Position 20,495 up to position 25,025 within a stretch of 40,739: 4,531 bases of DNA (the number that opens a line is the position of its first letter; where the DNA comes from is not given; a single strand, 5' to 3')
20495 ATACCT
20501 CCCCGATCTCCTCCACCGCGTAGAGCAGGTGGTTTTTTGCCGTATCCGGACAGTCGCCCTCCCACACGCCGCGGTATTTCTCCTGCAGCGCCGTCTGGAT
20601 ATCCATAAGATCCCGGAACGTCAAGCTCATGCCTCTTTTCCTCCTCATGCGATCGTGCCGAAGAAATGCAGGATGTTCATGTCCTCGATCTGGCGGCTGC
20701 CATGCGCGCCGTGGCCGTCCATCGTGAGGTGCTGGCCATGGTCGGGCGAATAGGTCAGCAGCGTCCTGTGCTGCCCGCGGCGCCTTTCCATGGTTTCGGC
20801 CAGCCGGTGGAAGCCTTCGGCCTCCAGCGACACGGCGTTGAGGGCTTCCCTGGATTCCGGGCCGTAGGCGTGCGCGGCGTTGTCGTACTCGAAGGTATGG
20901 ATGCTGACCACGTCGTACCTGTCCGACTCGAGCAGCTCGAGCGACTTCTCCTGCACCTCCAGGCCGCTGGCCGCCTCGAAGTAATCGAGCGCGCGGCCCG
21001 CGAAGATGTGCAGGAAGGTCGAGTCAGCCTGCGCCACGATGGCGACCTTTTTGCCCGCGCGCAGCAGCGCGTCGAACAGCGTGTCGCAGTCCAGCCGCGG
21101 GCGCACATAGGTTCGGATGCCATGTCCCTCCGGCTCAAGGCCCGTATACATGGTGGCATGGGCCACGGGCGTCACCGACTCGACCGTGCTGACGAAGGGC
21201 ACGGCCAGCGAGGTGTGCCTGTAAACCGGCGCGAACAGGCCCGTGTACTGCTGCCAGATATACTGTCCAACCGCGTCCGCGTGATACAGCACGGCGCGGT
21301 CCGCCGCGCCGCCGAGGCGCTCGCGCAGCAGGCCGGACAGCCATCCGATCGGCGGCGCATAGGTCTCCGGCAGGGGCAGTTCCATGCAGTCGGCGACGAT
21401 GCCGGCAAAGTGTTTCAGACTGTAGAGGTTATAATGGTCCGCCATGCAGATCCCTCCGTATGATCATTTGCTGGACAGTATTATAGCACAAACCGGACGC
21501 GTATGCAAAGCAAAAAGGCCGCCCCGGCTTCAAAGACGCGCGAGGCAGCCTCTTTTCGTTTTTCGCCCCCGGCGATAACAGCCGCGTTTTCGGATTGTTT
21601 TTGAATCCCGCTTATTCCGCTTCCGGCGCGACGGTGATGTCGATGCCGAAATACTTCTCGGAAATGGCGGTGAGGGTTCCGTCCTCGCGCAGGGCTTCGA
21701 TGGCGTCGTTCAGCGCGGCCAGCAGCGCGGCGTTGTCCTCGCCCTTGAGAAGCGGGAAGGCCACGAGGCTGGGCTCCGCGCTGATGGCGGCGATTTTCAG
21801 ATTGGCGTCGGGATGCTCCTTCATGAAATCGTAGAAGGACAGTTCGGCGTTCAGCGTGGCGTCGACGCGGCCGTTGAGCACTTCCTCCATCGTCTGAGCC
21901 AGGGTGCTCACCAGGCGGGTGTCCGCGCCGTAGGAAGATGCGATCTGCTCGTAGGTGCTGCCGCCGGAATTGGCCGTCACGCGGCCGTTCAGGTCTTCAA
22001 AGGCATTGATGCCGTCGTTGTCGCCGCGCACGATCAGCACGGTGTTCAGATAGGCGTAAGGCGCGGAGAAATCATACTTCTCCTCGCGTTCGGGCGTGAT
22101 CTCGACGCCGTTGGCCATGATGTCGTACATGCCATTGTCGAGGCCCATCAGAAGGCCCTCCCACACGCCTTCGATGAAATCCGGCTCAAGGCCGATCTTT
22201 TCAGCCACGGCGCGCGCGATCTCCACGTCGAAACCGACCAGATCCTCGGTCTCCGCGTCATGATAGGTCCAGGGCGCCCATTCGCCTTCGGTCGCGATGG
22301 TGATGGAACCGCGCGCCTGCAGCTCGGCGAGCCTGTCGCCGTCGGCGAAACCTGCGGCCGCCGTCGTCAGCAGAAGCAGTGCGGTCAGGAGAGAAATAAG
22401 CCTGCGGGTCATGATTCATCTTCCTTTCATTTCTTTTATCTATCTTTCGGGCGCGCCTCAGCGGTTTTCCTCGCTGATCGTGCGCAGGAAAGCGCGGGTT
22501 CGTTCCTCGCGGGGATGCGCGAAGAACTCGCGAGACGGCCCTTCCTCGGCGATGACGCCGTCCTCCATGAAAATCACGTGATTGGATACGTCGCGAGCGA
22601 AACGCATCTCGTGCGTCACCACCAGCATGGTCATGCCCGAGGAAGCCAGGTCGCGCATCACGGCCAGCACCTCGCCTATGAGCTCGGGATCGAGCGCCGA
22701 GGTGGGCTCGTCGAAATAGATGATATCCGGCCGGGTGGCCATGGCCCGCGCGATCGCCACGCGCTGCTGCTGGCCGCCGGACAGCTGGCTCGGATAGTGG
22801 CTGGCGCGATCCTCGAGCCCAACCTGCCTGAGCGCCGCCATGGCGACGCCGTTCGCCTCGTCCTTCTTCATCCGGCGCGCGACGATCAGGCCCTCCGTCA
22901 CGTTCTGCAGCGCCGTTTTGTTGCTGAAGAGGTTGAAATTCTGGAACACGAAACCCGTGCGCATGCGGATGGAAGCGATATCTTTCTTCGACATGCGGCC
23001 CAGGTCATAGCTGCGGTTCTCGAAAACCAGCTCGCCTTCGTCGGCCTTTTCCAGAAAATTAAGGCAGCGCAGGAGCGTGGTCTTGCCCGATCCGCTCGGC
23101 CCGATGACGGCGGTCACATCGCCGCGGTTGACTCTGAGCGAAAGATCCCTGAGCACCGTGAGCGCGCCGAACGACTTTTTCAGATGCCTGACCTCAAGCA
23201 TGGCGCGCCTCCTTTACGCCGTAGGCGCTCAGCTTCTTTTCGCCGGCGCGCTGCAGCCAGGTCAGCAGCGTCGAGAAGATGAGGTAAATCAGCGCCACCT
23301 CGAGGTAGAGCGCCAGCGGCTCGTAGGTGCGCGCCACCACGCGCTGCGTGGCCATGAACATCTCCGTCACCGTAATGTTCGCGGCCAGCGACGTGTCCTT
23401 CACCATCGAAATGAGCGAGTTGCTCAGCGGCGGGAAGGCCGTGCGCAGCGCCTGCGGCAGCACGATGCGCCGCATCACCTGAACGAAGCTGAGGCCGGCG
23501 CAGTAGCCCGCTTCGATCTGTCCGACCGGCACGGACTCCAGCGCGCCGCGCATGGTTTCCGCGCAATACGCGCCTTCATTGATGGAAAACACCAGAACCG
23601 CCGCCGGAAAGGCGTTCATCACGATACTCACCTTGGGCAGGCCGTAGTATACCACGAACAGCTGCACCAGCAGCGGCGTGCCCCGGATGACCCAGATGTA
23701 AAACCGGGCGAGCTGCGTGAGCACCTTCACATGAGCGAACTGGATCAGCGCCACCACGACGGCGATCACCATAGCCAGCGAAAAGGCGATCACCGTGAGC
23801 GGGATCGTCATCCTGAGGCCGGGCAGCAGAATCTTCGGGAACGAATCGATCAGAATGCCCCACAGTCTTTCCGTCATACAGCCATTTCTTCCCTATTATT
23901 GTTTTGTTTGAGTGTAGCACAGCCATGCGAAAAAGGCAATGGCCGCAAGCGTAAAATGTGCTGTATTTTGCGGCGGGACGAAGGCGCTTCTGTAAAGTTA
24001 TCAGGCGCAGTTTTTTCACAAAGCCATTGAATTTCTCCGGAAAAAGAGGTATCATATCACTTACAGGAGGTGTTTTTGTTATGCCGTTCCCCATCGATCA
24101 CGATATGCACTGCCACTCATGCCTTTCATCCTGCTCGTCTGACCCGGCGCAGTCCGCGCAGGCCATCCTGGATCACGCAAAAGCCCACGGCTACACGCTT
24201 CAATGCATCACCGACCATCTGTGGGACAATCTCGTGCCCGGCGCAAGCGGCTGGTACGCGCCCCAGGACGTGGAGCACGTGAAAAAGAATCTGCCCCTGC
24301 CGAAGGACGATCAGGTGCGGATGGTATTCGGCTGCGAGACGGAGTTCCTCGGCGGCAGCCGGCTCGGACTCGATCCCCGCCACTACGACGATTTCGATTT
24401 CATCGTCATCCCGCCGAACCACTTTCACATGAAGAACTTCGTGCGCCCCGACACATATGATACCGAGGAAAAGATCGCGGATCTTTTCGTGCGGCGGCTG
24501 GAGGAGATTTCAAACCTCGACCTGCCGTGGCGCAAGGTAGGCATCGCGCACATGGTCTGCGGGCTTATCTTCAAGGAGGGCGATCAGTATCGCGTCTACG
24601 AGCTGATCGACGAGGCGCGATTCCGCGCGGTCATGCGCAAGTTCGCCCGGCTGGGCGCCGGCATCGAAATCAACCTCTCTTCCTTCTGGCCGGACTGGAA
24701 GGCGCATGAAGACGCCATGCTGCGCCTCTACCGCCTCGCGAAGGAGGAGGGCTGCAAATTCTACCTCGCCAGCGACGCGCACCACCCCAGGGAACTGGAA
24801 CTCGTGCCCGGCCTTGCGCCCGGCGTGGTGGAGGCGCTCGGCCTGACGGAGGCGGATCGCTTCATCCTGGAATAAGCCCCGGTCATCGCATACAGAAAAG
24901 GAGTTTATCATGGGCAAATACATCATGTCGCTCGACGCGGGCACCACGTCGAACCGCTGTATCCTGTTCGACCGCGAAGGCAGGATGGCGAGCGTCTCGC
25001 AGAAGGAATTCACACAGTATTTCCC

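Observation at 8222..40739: No 5' half of sigG and no mobile-element cargo in the 32 kb to the right of the recombinase, so simple excision looks unlikely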

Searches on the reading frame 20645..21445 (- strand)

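Call 21: search_protein_families(library=pfam, max_evalue=0.00001, proteins=[window:20645-21445:-])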
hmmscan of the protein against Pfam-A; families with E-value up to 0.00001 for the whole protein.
window:20645-21445:- (266 aa): 1 family
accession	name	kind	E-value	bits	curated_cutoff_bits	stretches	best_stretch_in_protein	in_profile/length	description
PF01663.27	Phosphodiest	-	8.9e-10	39.1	23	0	84-111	36-63/342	Type I phosphodiesterase / nucleotide pyrophosphatase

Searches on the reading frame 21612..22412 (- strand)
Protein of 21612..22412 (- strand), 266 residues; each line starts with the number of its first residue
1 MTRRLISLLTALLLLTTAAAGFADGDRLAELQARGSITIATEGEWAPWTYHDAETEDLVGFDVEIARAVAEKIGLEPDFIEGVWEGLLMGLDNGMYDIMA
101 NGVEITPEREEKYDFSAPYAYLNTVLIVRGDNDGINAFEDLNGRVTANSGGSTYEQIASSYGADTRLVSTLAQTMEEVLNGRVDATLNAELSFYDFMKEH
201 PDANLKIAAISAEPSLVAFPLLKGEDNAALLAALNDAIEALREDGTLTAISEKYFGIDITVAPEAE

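Call 22: search_protein_families(library=pfam, max_evalue=0.00001, proteins=[window:21612-22412:-])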
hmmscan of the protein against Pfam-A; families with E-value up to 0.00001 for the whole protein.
window:21612-22412:- (266 aa): 1 family
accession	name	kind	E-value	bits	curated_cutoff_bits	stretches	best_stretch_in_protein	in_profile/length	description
PF00497.25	SBP_bac_3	-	2.2e-37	128.2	26.4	1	37-256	1-131/132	Bacterial extracellular solute-binding proteins, family 3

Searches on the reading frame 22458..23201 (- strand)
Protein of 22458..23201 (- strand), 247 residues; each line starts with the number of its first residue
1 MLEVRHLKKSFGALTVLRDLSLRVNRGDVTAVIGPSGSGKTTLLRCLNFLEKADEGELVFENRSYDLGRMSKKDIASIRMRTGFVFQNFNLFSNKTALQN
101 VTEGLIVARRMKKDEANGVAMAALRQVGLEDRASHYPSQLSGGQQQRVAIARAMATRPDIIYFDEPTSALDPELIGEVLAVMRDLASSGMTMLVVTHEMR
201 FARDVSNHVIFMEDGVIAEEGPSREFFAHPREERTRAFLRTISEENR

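Call 22: search_protein_families(library=pfam, max_evalue=0.00001, proteins=[window:22458-23201:-])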
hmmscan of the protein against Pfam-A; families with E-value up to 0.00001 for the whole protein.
window:22458-23201:- (247 aa): 3 families
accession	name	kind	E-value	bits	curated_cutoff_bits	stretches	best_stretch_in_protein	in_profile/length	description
PF00005.33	ABC_tran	-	7.2e-34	117.8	25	1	17-168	1-137/137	ABC transporter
PF13304.12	AAA_21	-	2e-13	51.5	27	1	29-68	1-43/304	AAA domain, putative AbiEii toxin, Type IV TA system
PF02463.25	SMC_N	-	5.6e-09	36.2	40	1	28-209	25-209/220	RecF/RecN/SMC N terminal domain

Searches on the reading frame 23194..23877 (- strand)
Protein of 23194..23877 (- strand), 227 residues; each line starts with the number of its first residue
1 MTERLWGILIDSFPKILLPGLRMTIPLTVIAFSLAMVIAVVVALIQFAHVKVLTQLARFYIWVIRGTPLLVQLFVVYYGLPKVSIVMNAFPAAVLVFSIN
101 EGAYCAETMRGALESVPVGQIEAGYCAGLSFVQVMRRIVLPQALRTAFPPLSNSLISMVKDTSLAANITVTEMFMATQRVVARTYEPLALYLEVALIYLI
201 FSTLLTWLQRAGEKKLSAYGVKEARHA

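Call 22: search_protein_families(library=pfam, max_evalue=0.00001, proteins=[window:23194-23877:-])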
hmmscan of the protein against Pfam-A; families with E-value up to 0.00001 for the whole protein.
window:23194-23877:- (227 aa): 1 family
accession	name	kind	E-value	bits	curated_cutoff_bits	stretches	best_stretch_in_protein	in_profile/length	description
PF00528.27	BPD_transp_1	-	3.4e-22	79.5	26.4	1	36-216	2-182/184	Binding-protein-dependent transport system inner membrane component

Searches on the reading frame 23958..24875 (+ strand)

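Call 22: search_protein_families(library=pfam, max_evalue=0.00001, proteins=[window:23958-24875:+])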
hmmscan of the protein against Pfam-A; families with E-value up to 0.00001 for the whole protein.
window:23958-24875:+ (305 aa): 0 families

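Call 60: search_protein_families(library=pfam, max_evalue=1, proteins=[window:23958-24875:+])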
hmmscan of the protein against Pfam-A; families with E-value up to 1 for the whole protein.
window:23958-24875:+ (305 aa): 1 family
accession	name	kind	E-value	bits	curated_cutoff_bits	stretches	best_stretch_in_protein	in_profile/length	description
PF02811.25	PHP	-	0.00025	21.9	26.4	1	49-159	1-98/164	PHP domain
